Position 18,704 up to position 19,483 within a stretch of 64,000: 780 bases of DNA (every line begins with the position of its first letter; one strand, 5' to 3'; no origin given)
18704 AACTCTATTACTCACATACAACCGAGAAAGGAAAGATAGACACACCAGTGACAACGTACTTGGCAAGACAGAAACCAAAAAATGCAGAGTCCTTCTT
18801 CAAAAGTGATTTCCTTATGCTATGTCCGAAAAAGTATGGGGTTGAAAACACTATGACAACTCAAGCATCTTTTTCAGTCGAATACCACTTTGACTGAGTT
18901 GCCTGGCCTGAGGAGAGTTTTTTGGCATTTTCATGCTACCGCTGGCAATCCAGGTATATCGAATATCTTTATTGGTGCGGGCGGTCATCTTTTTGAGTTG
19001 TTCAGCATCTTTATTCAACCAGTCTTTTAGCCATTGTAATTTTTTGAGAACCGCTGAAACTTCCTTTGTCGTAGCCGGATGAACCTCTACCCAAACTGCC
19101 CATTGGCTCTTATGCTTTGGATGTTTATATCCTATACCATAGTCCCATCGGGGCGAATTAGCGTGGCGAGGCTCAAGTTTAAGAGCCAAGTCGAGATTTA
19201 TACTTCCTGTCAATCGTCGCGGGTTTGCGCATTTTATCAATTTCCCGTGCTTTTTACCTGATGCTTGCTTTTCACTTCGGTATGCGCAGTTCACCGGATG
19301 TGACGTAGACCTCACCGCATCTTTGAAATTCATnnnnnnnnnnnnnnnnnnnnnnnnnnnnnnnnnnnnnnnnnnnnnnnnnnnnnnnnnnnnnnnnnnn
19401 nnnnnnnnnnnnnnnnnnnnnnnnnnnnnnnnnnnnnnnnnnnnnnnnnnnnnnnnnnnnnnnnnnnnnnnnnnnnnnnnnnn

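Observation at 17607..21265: Small island carrying a translationally coupled AAA_21-type ATPase plus 160-aa partner: candidate two-gene anti-phage or abortive-infection system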

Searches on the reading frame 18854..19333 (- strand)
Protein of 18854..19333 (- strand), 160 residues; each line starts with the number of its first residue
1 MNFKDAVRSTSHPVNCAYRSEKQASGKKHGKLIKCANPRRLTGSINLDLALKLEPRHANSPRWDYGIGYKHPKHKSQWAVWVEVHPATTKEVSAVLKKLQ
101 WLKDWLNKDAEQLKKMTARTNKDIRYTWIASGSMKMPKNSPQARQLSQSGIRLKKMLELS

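Call 3: search_protein_families(library=pfam, proteins=[window:18854-19333:-], max_evalue=1)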
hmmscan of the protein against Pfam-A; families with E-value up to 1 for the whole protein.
window:18854-19333:- (160 aa): 1 family
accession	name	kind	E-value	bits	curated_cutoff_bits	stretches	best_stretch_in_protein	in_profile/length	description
PF13543.13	SAM_KSR1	-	0.13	12.7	22.5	1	79-119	14-54/75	SAM like domain present in kinase suppressor RAS 1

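Call 4: search_protein_families(library=padloc, proteins=[window:18854-19333:-], max_evalue=1)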
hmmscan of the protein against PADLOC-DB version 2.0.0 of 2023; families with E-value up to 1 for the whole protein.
window:18854-19333:- (160 aa): 1 family
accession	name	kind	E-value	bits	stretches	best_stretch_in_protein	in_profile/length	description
PDLC04711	PDC-M56B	-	1.9e-42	142.8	1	2-158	7-149/151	-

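Call 5: search_protein_families(library=ncbifam, proteins=[window:18854-19333:-], max_evalue=1)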
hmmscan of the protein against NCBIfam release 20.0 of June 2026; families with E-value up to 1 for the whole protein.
window:18854-19333:- (160 aa): 1 family
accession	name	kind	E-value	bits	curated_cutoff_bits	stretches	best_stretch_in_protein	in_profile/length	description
NF003450.0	PRK05015.1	equivalog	0.00044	19.1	437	1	39-116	49-124/429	aminopeptidase PepB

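Call 15: find_homologous_proteins(query=window:18854-19333:-)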
Query window:18854-19333:- (160 aa): 227 proteins with E <= 0.001 among 257 candidates; the best 120 are listed.
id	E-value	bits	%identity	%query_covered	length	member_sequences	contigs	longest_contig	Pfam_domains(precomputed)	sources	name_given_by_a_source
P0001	5.6e-103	359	100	100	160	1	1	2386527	-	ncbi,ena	-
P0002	3.5e-74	266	73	100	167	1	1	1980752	-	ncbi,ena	-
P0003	1.9e-54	202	58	99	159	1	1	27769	-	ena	-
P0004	6.8e-54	200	59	100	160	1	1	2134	-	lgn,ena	-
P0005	1.7e-53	199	64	94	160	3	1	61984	-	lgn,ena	-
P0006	2.3e-53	198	63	94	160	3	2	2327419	-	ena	-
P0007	2.5e-53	198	59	99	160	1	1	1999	-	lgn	-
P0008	2.8e-53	198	61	99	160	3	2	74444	-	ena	-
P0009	3.5e-53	198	58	100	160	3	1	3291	-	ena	-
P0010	4.2e-53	197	64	94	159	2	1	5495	-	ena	-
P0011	5.3e-53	197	58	99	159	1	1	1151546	-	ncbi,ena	-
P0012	1.1e-52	196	61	94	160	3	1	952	-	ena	-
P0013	1.2e-52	196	60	99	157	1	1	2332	-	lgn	-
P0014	1.5e-52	196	60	99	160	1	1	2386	-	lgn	-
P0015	1.6e-52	195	59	95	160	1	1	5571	-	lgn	-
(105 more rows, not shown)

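Call 17: find_encoding_contigs(protein=P0001, flank=10000, max_places=3)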
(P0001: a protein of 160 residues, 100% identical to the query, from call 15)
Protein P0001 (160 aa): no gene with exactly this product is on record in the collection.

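Call 18: find_encoding_contigs(protein=P0002, flank=10000, max_places=3)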
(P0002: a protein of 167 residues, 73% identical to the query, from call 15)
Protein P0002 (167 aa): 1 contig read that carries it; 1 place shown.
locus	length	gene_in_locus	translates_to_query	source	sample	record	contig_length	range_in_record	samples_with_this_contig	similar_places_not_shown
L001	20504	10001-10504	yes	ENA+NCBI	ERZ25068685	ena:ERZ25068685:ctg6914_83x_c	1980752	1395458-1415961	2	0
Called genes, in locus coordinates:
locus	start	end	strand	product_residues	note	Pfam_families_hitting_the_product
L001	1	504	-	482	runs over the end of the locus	PF00361:Proton_antipo_M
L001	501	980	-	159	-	PF14464:Prok-JAB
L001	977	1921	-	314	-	PF00291:PALP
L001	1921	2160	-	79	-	PF01206:TusA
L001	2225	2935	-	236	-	PF01965:DJ-1_PfpI (weak), PF07685:GATase_3 (weak), PF13507:GATase_5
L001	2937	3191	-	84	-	PF02700:PurS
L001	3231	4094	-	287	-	PF02195:ParB_N, PF17762:HTH_ParB, PF23552:ParB_C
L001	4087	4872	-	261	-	PF01656:CbiA, PF02374:ArsA_ATPase (weak), PF06564:CBP_BcsQ (faint), PF09140:MipZ (faint), PF10609:ParA, PF13614:AAA_31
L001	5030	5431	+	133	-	PF04608:PgpA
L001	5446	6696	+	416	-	PF00994:MoCF_biosynth, PF18146:CinA_KH, PF02464:CinA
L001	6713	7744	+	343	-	PF00154:RecA_N, PF08423:Rad51 (faint), PF27531:MT3502_N (weak), PF21096:RecA_C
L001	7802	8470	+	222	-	PF00814:TsaD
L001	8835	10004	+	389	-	PF13304:AAA_21, PF13175:AAA_15 (weak)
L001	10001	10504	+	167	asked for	-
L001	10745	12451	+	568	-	PF02776:TPP_enzyme_N, PF00205:TPP_enzyme_M, PF02775:TPP_enzyme_C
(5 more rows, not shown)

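Call 28: predict_structure(alignment_id=A2)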
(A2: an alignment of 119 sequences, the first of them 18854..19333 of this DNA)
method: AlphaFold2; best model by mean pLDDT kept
length: 160 residues; sequences in the alignment: 119
mean_pLDDT: 93.4   pTM: 0.88
mean pLDDT of the five models: 93.4, 93.1, 91.9, 91.7, 90.4
residues with pLDDT >= 90: 127; 70-90: 33; 50-70: 0; < 50: 0
segments of 3 or more residues with pLDDT < 50: none
pLDDT, mean of each block of 10 residues (from residue 1): 96 95 90 92 96 90 96 90 94 95 96 96 95 88 92 93
secondary structure, 60 per line:
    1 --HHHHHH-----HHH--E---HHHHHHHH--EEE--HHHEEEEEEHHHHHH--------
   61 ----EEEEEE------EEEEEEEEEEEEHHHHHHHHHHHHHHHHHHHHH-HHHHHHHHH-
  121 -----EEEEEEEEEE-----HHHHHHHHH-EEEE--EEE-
elements in order: H3-8 H23-30 E33-35 E41-46 H47-52 E65-70 E77-88 H89-109 H111-119 E126-135 H141-149 E151-154 E157-159

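Call 30: search_protein_representatives(alignment_id=A2)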
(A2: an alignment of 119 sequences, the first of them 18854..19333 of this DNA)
Query: 119 sequences, 160 profile positions. Proteins with E-value up to 0.001 (for the whole library): 1117; up to 1e-10: 766; up to 1e-30: 110. The best 150 are listed.
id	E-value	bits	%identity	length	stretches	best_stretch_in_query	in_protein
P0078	2.7e-77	274.4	-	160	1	1-160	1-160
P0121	2.2e-76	271.4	-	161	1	1-160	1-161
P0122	3.2e-56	205.9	-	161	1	1-160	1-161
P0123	1.2e-54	200.8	-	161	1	1-160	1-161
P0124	7.6e-54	198.1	-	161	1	2-159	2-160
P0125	2.6e-53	196.4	-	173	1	2-159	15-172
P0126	4.1e-52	192.5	-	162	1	1-160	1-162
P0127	1.4e-51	190.8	-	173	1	2-160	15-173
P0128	2.5e-51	190.0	-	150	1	9-160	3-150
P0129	2.8e-49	183.3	-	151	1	13-160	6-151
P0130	9.5e-49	181.6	-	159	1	1-160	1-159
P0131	1.2e-48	181.2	-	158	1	1-160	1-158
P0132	1.4e-48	181.0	-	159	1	2-159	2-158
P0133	3.3e-48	179.8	-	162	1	1-160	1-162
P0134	7.9e-48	178.6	-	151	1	13-159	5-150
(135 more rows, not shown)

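Call 32: find_related_loci(query=A1, collection=genome_contigs, flank=10000)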
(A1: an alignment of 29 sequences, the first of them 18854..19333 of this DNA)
Query A1 (160 aa) in genome_contigs; peptide patterns used: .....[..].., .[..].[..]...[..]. (x = any residue, [..] = any of these).
114 stretches matched a pattern; 106 encode a relative of the query (tblastn E <= 1e-3); the best 80 are kept; 79 distinct loci.
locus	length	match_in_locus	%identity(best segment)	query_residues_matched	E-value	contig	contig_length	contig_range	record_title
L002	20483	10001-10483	73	1-160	2e-78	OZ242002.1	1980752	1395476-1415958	MAG: Thermodesulfobacteriota bacterium isolate e7122dd4-f3e6-4f07-b2bf-3ec12583613f genome assembly, chromosome: 1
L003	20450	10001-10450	62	1-151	7e-61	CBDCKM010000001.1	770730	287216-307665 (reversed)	MAG: Alphaproteobacteria bacterium isolate 732f53db-b4c4-4b46-9338-22fac07a22bb genome assembly, contig: contig_1, whole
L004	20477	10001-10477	62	1-159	8e-58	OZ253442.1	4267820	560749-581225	MAG: bacterium isolate e26f613c-7608-46b1-ae07-a2f8df169297 genome assembly, chromosome: 1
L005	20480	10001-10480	57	1-160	2e-57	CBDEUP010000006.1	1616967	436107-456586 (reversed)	MAG: Alphaproteobacteria bacterium isolate d5badbbc-828c-4e68-9d16-dc84226a5d6f genome assembly, contig: contig_6, whole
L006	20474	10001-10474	56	1-159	5e-57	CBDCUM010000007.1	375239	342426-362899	MAG: Rhodobacterales bacterium isolate 54aa7a54-9c23-45b2-b241-321a049084e4 genome assembly, contig: contig_7, whole gen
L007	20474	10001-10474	57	1-159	2e-56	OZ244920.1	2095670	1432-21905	MAG: Thermodesulfobacteriota bacterium isolate b9bca27b-65d2-4e2f-9395-4ed0975bd336 genome assembly, chromosome: 1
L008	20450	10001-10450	62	1-151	1e-56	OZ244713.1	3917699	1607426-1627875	MAG: bacterium isolate e5014806-8d25-4488-8218-63b8719b0073 genome assembly, chromosome: 1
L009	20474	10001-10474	58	1-159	2e-56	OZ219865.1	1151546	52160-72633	MAG: Alphaproteobacteria bacterium isolate 558767b7-c9c4-4971-8057-2abcdc083aa7 genome assembly, chromosome: 1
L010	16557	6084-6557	55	1-159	9e-56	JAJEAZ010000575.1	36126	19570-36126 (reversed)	MAG: Alphaproteobacteria bacterium isolate jk18x7bins.95 k141_2847707, whole genome shotgun sequence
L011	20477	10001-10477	59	1-159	5e-56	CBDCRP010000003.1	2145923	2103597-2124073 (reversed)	MAG: bacterium isolate c343b5c3-9596-4089-b975-978780b2b10b genome assembly, contig: contig_3, whole genome shotgun sequ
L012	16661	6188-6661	55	1-159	8e-56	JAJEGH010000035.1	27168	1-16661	MAG: Alphaproteobacteria bacterium isolate p16x44bins.53 k141_1206905, whole genome shotgun sequence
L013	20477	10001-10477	56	1-159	7e-56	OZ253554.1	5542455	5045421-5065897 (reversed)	MAG: Terriglobia bacterium isolate 396977cd-f3bc-4a7a-a902-c7514da379ca genome assembly, chromosome: 1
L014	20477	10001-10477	59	1-159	7e-56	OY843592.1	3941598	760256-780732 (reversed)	MAG: bacterium isolate 70215dce-3925-452b-89ef-f300e4ed0d2f genome assembly, chromosome: 1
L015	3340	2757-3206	57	1-151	1e-55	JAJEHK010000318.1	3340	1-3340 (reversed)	MAG: Alphaproteobacteria bacterium isolate p16x60bins.4 k141_4406, whole genome shotgun sequence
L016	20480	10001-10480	56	1-160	5e-55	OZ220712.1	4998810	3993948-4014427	MAG: Thermodesulfobacteriota bacterium isolate 564989d4-0a31-48dd-8468-51938819ad86 genome assembly, chromosome: 1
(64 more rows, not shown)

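Call 40: search_protein_families(library=pfam, alignment_id=A3, max_evalue=0.00001)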
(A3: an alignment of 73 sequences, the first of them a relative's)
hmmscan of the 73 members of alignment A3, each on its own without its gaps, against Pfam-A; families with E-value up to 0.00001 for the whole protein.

A. member 1, L002:7784-8449:+ (222 aa): 1 family
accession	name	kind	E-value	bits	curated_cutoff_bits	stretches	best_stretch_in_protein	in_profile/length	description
PF00814.31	TsaD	-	3e-31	109.5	24.8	1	34-221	28-263/264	tRNA N6-adenosine threonylcarbamoyltransferase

B. families by the number of members that match (of 73 scanned): 56 families (the first 25 are shown)
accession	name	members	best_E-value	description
PF03781.23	FGE-sulfatase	3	2.2e-69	Sulfatase-modifying factor enzyme 1-like domain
PF07669.17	Eco57I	3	9.1e-34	Eco57I restriction-modification methylase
PF02384.22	N6_Mtase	3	2.5e-13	N-6 DNA Methylase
PF00041.27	fn3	2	1.4e-96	Fibronectin type III domain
PF13407.12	Peripla_BP_4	2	7.7e-61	Periplasmic binding protein domain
PF00532.27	Peripla_BP_1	2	4.6e-24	Periplasmic binding proteins and sugar binding domain of LacI family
PF01546.33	Peptidase_M20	2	9.6e-21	Peptidase family M20/M25/M40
PF13377.12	Peripla_BP_3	2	8.5e-10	Periplasmic binding protein-like domain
PF13458.12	Peripla_BP_6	2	7.6e-09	Periplasmic binding protein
PF20473.4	MmeI_Mtase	2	2e-07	MmeI, DNA-methyltransferase domain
PF07687.19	M20_dimer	2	4.7e-07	Peptidase dimerisation domain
PF01070.24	FMN_dh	1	3.1e-104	FMN-dependent dehydrogenase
PF07587.16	PSD1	1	1.9e-98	Protein of unknown function (DUF1553)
PF07583.16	PSCyt2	1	4.1e-89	Protein of unknown function (DUF1549)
PF00155.27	Aminotran_1_2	1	2.9e-76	Aminotransferase class I and II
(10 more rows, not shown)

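Call 41: search_protein_families(library=pfam, alignment_id=A4, max_evalue=0.00001)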
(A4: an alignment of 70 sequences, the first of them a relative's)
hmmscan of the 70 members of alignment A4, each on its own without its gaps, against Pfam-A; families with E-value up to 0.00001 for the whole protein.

A. member 1, L002:10727-12430:+ (568 aa): 3 families
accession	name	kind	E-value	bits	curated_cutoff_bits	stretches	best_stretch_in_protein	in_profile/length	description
PF02775.26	TPP_enzyme_C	-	6e-58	195.4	21.9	1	391-539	1-151/151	Thiamine pyrophosphate enzyme, C-terminal TPP binding domain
PF00205.28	TPP_enzyme_M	-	1.2e-49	167.9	30.4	1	195-330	1-136/137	Thiamine pyrophosphate enzyme, central domain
PF02776.23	TPP_enzyme_N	-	6.2e-38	129.7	26.8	1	5-121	2-118/119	Thiamine pyrophosphate enzyme, N-terminal TPP binding domain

B. families by the number of members that match (of 70 scanned): 86 families (the first 25 are shown)
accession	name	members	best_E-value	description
PF00496.27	SBP_bac_5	2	1.1e-69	Bacterial extracellular solute-binding proteins, family 5 Middle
PF00849.27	PseudoU_synth_2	2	4.3e-24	RNA pseudouridylate synthase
PF01408.29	GFO_IDH_MocA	2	1.1e-18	Oxidoreductase family, NAD-binding Rossmann fold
PF01479.30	S4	2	5.7e-12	S4 domain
PF00873.25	ACR_tran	1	2.1e-159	AcrB/AcrD/AcrF family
PF01131.25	Topoisom_bac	1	1.7e-118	DNA topoisomerase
PF10142.15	PhoPQ_related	1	1.8e-118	PhoPQ-activated pathogenicity-related protein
PF16313.11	DUF4953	1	1.3e-96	Met-zincin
PF00724.26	Oxidored_FMN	1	3.3e-75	NADH:flavin oxidoreductase / NADH oxidase family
PF06224.18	AlkZ-like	1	1.1e-68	DNA glycosylase AlkZ-like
PF02586.19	SRAP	1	1.5e-67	SOS response associated peptidase (SRAP)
PF12531.13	DUF3731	1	2.4e-60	DNA-K related protein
PF23988.1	DUF7309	1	1.1e-59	Domain of unknown function (DUF7309)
PF02775.26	TPP_enzyme_C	1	6e-58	Thiamine pyrophosphate enzyme, C-terminal TPP binding domain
PF21135.2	DRL_cat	1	1.2e-55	Oxidoreductase DRL, catalytic domain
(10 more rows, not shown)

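Call 56: search_solved_structures(query=A2, max_evalue=10, show_alignments=3)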
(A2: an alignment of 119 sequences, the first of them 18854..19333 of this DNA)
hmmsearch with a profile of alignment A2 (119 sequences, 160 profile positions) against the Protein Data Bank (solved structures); distinct sequences matched with E-value up to 10: 3.
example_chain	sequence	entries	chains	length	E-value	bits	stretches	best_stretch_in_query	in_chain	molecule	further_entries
6oad_A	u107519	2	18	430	0.0013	21.8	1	59-120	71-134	Peptidase B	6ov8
6cxd_A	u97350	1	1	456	0.0073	19.4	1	60-118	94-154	Peptidase B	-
7u5d_B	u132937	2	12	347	0.9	12.6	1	11-123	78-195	Cas7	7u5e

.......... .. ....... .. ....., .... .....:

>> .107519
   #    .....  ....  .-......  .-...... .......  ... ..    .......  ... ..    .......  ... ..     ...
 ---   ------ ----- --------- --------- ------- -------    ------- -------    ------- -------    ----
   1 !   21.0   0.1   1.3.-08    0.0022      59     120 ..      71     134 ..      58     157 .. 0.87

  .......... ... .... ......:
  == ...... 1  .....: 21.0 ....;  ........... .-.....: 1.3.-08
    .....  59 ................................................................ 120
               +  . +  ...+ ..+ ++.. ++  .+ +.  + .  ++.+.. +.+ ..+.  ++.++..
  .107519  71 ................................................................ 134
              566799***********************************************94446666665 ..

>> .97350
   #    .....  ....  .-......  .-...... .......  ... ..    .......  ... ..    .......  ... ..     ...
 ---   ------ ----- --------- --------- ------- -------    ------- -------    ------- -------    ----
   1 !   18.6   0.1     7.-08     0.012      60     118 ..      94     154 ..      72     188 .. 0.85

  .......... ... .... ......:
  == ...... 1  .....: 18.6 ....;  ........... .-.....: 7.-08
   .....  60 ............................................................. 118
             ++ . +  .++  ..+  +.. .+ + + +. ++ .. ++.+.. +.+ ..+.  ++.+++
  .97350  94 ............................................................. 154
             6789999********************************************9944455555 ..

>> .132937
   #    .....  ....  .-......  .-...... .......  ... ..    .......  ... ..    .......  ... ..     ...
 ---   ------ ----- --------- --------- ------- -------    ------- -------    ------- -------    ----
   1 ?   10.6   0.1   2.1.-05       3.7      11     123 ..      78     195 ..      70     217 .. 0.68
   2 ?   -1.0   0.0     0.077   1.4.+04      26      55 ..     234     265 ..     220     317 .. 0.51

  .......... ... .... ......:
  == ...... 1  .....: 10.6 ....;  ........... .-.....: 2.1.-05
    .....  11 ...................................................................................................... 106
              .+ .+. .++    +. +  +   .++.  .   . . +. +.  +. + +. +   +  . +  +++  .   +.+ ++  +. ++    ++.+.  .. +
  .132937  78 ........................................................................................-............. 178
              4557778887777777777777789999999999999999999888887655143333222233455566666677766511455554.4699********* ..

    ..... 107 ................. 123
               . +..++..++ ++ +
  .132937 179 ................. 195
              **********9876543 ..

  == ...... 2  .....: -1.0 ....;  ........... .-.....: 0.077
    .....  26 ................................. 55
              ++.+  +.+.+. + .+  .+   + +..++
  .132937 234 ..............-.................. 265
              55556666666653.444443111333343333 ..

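Call 59: search_protein_families(library=phrogs, proteins=[window:18854-19333:-], max_evalue=0.1)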
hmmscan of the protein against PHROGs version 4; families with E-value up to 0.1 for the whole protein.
window:18854-19333:- (160 aa): 0 families
